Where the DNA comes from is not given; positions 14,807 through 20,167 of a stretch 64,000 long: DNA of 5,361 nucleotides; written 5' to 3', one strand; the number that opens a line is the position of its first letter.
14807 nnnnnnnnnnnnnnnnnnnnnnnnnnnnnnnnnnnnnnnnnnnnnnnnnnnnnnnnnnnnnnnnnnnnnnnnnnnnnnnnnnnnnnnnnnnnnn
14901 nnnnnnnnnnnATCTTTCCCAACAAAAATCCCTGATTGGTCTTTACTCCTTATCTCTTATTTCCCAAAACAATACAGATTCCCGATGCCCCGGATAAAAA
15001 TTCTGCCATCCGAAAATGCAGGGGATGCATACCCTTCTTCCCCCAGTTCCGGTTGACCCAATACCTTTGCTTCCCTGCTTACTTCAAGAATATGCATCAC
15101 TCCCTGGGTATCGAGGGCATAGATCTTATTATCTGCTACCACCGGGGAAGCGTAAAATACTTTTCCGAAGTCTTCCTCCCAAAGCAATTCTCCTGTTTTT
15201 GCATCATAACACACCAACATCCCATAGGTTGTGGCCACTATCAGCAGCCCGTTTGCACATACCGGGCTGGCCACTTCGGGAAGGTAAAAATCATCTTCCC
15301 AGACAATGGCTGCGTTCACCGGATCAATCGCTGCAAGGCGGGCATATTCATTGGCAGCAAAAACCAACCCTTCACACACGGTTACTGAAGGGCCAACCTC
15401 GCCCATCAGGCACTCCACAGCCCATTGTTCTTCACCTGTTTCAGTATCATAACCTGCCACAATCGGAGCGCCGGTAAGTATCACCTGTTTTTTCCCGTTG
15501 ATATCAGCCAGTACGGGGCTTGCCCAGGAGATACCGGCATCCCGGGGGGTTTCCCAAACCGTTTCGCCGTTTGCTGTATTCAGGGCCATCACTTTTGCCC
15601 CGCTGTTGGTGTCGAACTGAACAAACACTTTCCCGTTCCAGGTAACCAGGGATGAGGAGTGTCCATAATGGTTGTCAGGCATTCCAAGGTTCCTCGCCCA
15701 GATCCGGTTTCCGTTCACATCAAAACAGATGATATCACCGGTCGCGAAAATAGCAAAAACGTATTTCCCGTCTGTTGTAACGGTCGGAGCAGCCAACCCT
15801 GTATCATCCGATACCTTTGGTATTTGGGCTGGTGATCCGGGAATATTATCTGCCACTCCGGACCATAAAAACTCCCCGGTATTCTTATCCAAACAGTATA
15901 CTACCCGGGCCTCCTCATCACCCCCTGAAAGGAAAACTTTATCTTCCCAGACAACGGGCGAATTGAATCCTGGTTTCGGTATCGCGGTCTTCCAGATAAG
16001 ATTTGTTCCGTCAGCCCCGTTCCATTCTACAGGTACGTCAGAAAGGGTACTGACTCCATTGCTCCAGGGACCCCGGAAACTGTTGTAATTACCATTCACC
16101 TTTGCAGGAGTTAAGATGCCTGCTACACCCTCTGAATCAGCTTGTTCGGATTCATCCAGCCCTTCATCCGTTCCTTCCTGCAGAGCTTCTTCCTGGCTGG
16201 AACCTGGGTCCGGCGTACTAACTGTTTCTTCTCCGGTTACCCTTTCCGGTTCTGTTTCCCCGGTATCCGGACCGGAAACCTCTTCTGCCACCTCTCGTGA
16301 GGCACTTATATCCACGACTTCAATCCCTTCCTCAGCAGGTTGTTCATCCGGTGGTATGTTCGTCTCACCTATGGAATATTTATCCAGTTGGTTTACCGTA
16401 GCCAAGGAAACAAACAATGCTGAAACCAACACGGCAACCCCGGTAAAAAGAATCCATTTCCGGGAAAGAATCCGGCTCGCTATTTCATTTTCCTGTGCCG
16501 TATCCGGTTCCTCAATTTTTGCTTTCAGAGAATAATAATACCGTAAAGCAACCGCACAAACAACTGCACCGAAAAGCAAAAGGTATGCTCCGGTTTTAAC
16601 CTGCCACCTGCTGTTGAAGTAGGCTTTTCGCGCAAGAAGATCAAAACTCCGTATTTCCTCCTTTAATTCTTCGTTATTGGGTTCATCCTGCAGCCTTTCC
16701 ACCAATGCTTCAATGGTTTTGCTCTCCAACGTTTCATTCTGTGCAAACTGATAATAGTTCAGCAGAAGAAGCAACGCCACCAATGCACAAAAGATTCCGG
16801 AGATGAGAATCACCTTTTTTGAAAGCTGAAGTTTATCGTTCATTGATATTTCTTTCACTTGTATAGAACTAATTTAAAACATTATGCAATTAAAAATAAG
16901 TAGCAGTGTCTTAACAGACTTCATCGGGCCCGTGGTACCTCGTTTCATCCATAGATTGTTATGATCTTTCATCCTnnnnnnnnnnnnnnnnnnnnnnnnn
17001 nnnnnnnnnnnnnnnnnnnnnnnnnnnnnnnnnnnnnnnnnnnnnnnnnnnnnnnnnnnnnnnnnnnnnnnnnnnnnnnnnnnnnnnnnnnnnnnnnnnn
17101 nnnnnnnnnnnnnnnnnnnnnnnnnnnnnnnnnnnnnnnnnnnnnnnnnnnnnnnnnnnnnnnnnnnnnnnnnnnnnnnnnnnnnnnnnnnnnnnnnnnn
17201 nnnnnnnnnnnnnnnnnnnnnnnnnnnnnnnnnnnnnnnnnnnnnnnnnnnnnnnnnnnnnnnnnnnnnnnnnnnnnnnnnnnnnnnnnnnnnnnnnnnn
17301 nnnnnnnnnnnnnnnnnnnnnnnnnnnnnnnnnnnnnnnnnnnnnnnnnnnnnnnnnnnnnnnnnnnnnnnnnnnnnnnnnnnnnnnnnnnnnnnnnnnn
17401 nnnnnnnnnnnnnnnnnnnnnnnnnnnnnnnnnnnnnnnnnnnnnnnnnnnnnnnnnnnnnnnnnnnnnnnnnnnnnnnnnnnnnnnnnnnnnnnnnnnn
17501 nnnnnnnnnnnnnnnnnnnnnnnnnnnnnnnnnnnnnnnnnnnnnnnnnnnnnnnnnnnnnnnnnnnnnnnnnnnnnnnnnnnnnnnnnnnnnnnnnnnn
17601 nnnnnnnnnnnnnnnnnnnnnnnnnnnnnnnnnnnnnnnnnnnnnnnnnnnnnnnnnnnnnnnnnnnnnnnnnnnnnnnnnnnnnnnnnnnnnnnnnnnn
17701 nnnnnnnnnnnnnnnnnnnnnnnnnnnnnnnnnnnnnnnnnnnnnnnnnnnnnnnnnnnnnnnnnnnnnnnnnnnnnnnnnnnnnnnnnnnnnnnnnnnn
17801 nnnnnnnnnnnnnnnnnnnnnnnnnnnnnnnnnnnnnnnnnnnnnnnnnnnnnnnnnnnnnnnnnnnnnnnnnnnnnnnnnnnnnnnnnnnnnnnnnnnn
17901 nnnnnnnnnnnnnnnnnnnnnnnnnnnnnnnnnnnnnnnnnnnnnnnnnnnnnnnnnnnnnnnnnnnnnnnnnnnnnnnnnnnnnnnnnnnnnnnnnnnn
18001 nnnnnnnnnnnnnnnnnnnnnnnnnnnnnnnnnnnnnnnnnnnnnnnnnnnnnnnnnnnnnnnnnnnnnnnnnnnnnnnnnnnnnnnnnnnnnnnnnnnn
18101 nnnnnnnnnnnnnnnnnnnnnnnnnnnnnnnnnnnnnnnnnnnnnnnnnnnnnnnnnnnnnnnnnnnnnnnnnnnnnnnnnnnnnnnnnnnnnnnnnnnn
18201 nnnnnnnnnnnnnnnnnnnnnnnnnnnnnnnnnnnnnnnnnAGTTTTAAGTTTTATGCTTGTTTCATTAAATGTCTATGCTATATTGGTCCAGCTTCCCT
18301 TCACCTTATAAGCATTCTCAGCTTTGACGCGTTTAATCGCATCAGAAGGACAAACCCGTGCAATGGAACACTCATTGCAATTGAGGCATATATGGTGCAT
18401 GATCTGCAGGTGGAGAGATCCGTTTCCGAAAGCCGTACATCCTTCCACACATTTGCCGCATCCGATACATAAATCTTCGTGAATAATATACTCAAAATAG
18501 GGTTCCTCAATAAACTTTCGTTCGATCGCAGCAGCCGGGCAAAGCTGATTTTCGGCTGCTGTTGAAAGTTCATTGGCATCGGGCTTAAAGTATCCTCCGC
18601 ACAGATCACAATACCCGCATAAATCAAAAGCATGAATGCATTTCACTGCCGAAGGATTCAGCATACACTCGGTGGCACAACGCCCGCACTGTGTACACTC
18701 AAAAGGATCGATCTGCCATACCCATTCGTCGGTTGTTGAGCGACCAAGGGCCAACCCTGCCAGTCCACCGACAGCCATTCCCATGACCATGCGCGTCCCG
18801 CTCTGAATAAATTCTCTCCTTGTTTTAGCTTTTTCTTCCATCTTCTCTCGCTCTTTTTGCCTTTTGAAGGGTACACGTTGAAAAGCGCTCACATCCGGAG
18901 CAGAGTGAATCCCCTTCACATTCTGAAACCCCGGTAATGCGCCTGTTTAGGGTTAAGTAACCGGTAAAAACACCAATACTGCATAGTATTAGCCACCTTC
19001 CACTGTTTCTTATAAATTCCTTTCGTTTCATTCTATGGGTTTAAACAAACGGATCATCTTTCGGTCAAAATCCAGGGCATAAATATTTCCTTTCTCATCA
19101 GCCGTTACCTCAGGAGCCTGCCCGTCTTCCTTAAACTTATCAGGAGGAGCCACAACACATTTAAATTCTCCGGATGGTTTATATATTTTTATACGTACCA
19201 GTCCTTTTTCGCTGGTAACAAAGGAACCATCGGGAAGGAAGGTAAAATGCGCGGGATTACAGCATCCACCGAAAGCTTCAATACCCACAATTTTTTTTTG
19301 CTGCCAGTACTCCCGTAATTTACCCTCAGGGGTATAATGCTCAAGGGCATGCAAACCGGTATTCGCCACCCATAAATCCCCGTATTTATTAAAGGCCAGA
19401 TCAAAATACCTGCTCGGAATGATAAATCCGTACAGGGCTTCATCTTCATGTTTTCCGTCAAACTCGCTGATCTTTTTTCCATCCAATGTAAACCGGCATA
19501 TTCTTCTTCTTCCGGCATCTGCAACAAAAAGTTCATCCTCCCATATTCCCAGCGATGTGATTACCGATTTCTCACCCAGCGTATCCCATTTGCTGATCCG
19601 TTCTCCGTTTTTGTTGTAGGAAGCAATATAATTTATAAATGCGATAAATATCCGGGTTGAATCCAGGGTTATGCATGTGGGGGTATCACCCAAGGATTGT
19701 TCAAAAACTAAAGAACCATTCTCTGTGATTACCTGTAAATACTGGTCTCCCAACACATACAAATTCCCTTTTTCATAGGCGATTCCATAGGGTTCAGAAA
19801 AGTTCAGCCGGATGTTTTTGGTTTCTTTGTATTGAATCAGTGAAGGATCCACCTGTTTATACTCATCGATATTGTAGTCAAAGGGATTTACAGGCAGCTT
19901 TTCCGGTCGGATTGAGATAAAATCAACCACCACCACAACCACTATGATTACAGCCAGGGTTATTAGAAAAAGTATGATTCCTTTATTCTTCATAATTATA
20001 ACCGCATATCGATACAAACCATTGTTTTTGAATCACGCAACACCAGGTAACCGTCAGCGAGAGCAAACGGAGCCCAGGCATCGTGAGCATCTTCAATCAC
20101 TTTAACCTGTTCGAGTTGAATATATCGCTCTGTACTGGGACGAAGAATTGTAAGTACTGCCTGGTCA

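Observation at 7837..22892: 15-kb single-strand redox / beta-propeller supercluster of unknown function, divergent to rex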

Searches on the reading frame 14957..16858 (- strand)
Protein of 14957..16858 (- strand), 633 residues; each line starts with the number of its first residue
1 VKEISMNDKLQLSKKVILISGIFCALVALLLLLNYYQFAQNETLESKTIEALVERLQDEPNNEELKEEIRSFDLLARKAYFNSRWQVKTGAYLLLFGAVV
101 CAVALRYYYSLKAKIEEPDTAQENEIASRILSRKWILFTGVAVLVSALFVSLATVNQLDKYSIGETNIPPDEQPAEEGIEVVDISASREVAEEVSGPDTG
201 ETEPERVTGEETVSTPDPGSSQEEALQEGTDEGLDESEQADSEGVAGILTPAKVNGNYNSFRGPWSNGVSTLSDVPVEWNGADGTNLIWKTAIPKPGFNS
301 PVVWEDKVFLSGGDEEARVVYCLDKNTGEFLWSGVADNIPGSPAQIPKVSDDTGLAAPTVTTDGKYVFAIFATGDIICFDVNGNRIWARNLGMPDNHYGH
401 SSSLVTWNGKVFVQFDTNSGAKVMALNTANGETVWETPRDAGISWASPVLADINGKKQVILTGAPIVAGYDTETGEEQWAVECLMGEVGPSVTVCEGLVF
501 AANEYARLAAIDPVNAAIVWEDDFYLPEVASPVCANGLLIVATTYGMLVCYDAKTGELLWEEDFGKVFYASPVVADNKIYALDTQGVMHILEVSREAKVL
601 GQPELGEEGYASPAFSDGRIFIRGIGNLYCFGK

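Call 3: search_protein_families(library=pfam, proteins=[window:14957-16858:-], max_evalue=0.01)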
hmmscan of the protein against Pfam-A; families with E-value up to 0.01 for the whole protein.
window:14957-16858:- (633 aa): 6 families
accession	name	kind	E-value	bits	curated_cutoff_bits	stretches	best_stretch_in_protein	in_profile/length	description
PF13360.13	PQQ_2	-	9.8e-32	110.9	27.6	2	507-587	4-84/233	Outer membrane protein assembly factor BamB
PF13570.13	Beta-prop_ACSF4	-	3.2e-22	79.8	133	1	422-616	30-223/329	Beta-alanine-activating enzyme, beta-propeller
PF01011.28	PQQ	-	9.7e-07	28.3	26.7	0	531-563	52-84/595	Glucose/ethanol/alcohol dehydrogenase, beta-propeller domain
PF25293.1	Beta-prop_EMC1_N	-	0.00066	19.9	34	0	400-482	66-146/219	EMC1 N-terminal beta-propeller domain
PF23727.1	Beta-prop_FAM234A_B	-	0.0032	16.5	26.4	0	422-481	53-116/467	FAM234A/B beta-propeller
PF03478.24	Beta-prop_KIB1-4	-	0.0066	16.4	27.4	0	357-413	115-169/242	KIB1-4 beta-propeller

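Call 6: search_protein_families(library=ncbifam, proteins=[window:14957-16858:-], max_evalue=0.001)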
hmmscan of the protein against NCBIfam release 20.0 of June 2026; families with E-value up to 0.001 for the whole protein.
window:14957-16858:- (633 aa): 5 families
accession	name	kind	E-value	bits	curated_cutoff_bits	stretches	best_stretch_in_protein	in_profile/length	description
TIGR03300.1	assembly_YfgL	equivalog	5.4e-24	84.6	285.2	2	358-528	59-222/377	outer membrane protein assembly factor BamB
NF008351.0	PRK11138.1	equivalog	1.1e-20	73.6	423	2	364-483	69-188/394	outer membrane protein assembly factor BamB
TIGR03075.1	PQQ_enz_alc_DH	subfamily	3.1e-14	52.5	480.05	1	504-573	442-512/530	PQQ-dependent dehydrogenase, methanol/ethanol family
TIGR04528.1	acido_non_PQQ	subfamily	5.7e-12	45.1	650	0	385-464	413-485/493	acido-empty-quinoprotein group A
NF053615.1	SerThrKinAfsKStmc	equivalog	1.4e-07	30.5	1300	1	356-592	568-800/809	protein serine/threonine kinase AfsK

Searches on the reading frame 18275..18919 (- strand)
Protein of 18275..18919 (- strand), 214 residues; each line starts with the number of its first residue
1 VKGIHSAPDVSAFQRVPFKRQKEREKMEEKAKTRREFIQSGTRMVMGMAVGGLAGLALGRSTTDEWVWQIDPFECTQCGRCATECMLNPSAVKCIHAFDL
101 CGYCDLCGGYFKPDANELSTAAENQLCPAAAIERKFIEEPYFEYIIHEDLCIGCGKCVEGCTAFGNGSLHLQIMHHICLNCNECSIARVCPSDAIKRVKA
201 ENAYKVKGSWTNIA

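Call 3: search_protein_families(library=pfam, proteins=[window:18275-18919:-], max_evalue=0.01)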
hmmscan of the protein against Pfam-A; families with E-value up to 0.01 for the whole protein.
window:18275-18919:- (214 aa): 8 families
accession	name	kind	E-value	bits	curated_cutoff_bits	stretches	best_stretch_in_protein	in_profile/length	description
PF12838.12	Fer4_7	-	2e-07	31.8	27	2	127-162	12-49/52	4Fe-4S dicluster domain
PF25160.1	LdpA_Fe-S-bd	-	1.4e-06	28.4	27.6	1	125-161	11-38/49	LdpA Fe-S cluster-binding domain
PF00037.32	Fer4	-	1e-05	25.6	21.1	2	144-161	1-18/24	4Fe-4S binding domain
PF13237.11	Fer4_10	-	1.1e-05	25.7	25.5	0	172-203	3-33/53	4Fe-4S dicluster domain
PF14697.11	Fer4_21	-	1.5e-05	25.4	35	1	145-196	2-58/59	4Fe-4S dicluster domain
PF13187.11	Fer4_9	-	3.6e-05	24.1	27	0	127-162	12-48/52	4Fe-4S dicluster domain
PF12837.12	Fer4_6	-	6.9e-05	23.1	25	1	148-161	6-19/24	4Fe-4S binding domain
PF12797.12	Fer4_2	-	0.00034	20.8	24.5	1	145-162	4-21/22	4Fe-4S binding domain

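Call 6: search_protein_families(library=ncbifam, proteins=[window:18275-18841:-], max_evalue=0.001)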
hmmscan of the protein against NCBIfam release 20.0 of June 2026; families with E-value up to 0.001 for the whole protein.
window:18275-18841:- (188 aa): 6 families
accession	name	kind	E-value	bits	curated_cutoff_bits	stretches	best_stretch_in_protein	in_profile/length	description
NF058577.1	FdxA_fam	equivalog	1.8e-06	28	65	1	98-136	16-49/52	4Fe-4S ferredoxin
TIGR01944.1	rnfB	subfamily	4.4e-06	26.4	68.7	1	118-177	108-168/190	RnfABCDGE type electron transport complex subunit B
NF006183.0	PRK08318.1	equivalog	6e-05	22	335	1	90-185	313-411/422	NAD-dependent dihydropyrimidine dehydrogenase subunit PreA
NF003475.0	PRK05113.1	equivalog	8e-05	22.6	203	1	119-178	109-169/190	electron transport complex subunit RsxB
TIGR03336.1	IOR_alpha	equivalog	0.00025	19.5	650.9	1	108-169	535-595/595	indolepyruvate ferredoxin oxidoreductase subunit alpha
TIGR02066.1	dsrB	equivalog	0.00036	19.7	341.5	0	99-138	191-229/341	dissimilatory-type sulfite reductase subunit beta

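Call 61: search_solved_structures(query=window:18275-18841:-, max_evalue=0.01)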
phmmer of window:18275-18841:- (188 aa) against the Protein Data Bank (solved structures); distinct sequences matched with E-value up to 0.01: 2.
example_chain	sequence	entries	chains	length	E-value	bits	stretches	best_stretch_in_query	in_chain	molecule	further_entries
7vzg_B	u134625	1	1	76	0.00026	24.1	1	118-170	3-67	Photosystem P840 reaction center iron-sulfur protein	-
9sfi_U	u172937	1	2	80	0.0018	21.4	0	118-136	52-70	4Fe-4S binding protein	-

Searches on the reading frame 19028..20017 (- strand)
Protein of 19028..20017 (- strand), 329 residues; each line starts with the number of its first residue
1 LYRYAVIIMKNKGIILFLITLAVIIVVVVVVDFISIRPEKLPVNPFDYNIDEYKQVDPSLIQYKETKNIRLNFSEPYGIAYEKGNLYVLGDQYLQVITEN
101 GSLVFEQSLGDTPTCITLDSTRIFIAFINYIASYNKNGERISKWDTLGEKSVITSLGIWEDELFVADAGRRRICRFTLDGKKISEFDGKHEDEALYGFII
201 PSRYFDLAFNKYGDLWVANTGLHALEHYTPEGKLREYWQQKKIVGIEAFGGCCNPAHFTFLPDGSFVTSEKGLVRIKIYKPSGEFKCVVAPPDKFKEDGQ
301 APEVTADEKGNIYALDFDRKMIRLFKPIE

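Call 3: search_protein_families(library=pfam, proteins=[window:19028-20017:-], max_evalue=0.01)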
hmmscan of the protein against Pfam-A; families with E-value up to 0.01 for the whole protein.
window:19028-20017:- (329 aa): 2 families
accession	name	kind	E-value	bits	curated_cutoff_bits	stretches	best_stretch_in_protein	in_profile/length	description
PF08450.18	SGL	-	0.0002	21.5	26.3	0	163-251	148-234/246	SMP-30/Gluconolactonase/LRE-like region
PF01436.27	NHL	-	0.00026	21.3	20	0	159-176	11-28/28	NHL repeat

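Call 6: search_protein_families(library=ncbifam, proteins=[window:19028-19993:-], max_evalue=0.001)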
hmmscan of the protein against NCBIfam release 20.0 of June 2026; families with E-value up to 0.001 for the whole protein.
window:19028-19993:- (321 aa): 2 families
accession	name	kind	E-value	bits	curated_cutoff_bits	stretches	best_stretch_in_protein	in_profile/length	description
NF035926.1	scyF_NHL_VPEP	equivalog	9.3e-05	21.7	350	0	117-317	82-273/376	scytonemin biosynthesis PEP-CTERM protein ScyF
NF033206.1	ScyE_fam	subfamily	0.00011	21.9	80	0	75-174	83-171/333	ScyD/ScyE family protein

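Call 13: search_solved_structures(query=window:19028-19993:-, max_evalue=1)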
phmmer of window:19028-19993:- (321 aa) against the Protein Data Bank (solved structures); distinct sequences matched with E-value up to 1: 6.
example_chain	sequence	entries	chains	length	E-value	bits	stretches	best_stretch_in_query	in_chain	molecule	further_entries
6fpt_A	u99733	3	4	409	0.0002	23.9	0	154-226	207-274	E3 ubiquitin-protein ligase TRIM71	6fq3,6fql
8j72_A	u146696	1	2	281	0.00045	22.8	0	155-226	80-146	E3 ubiquitin-protein ligase TRIM71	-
7qrx_A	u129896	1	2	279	0.00085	21.9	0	155-227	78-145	E3 ubiquitin-protein ligase TRIM71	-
9jur_A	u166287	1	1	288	0.00099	21.7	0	155-226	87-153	E3 ubiquitin-protein ligase TRIM71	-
6d69_A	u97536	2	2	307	0.0079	18.7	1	154-227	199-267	NHL Repeat Region of D. melanogaster Thin | Thin, isoform D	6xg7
7qrw_A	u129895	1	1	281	0.1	15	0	255-319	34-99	Isoform 4 of Tripartite motif-containing protein 3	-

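Call 80: predict_structure(protein=window:19028-19993:-)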
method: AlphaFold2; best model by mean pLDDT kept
length: 321 residues; sequences in the alignment: 1
mean_pLDDT: 41.7   pTM: 0.28
mean pLDDT of the five models: 41.7, 39.1, 34.8, 34.4, 34.2
residues with pLDDT >= 90: 8; 70-90: 12; 50-70: 21; < 50: 280
segments of 3 or more residues with pLDDT < 50: 28-81, 89-91, 93-97, 99-151, 153-156, 158-163, 168-176, 180-321
pLDDT, mean of each block of 10 residues (from residue 1): 79 90 58 35 31 29 36 43 51 48 37 31 31 32 37 46 47 48 36 29 30 35 40 37 36 39 37 37 41 42 45 42 28
secondary structure, 60 per line:
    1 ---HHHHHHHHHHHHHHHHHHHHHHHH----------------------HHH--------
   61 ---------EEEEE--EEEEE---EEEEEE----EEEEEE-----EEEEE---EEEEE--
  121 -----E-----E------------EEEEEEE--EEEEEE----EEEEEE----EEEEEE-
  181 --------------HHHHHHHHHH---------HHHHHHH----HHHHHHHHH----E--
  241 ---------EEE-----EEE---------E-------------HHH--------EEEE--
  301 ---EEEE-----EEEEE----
elements in order: H4-27 E70-74 E77-81 E85-90 E95-100 E106-110 E114-118 E145-151 E154-159 E164-169 E174-179 H195-204 H214-220 H225-233 E250-252 E258-260 E295-298 E304-307 E313-317

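Call 83: search_solved_structures(query=A3, max_evalue=0.1)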
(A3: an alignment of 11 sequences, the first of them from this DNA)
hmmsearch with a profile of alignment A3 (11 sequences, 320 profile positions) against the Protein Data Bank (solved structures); distinct sequences matched with E-value up to 0.1: 54.
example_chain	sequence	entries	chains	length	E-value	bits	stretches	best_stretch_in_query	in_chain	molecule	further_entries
7qrw_A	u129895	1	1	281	4.4e-21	78.7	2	64-282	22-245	Isoform 4 of Tripartite motif-containing protein 3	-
7b96_A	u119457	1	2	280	2.8e-17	66.2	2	101-220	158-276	Isoform 2 of Tripartite motif-containing protein 2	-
7qrv_A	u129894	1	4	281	2.9e-17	66.1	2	101-220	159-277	Tripartite motif-containing protein 2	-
8j72_A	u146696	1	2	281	3.9e-17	65.7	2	199-316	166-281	E3 ubiquitin-protein ligase TRIM71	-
7b2r_A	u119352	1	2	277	6.7e-17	64.9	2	101-220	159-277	Tripartite motif-containing protein 2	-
6fpt_A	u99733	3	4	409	1e-16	64.3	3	152-318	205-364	E3 ubiquitin-protein ligase TRIM71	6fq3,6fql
7qrx_A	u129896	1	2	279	1e-16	64.3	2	153-230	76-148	E3 ubiquitin-protein ligase TRIM71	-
9jur_A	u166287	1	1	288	1.2e-16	64.1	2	153-230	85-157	E3 ubiquitin-protein ligase TRIM71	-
6d69_A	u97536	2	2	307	1.3e-15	60.6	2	199-318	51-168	NHL Repeat Region of D. melanogaster Thin | Thin, isoform D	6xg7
4zlr_A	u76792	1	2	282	3e-15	59.5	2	84-263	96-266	Brain tumor protein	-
1q7f_A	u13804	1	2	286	5.7e-15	58.6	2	84-263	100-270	brain tumor CG10719-PA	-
5ex7_A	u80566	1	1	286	5.7e-15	58.6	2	84-263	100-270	Brain tumor protein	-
7bie_A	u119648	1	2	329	3.6e-11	46.1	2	67-184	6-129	nvWRAP-T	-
7bid_A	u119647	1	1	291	3.4e-10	42.9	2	68-184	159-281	v31WRAP-T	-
7bif_A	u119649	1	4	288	4e-10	42.6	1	69-184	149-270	v22WRAP-T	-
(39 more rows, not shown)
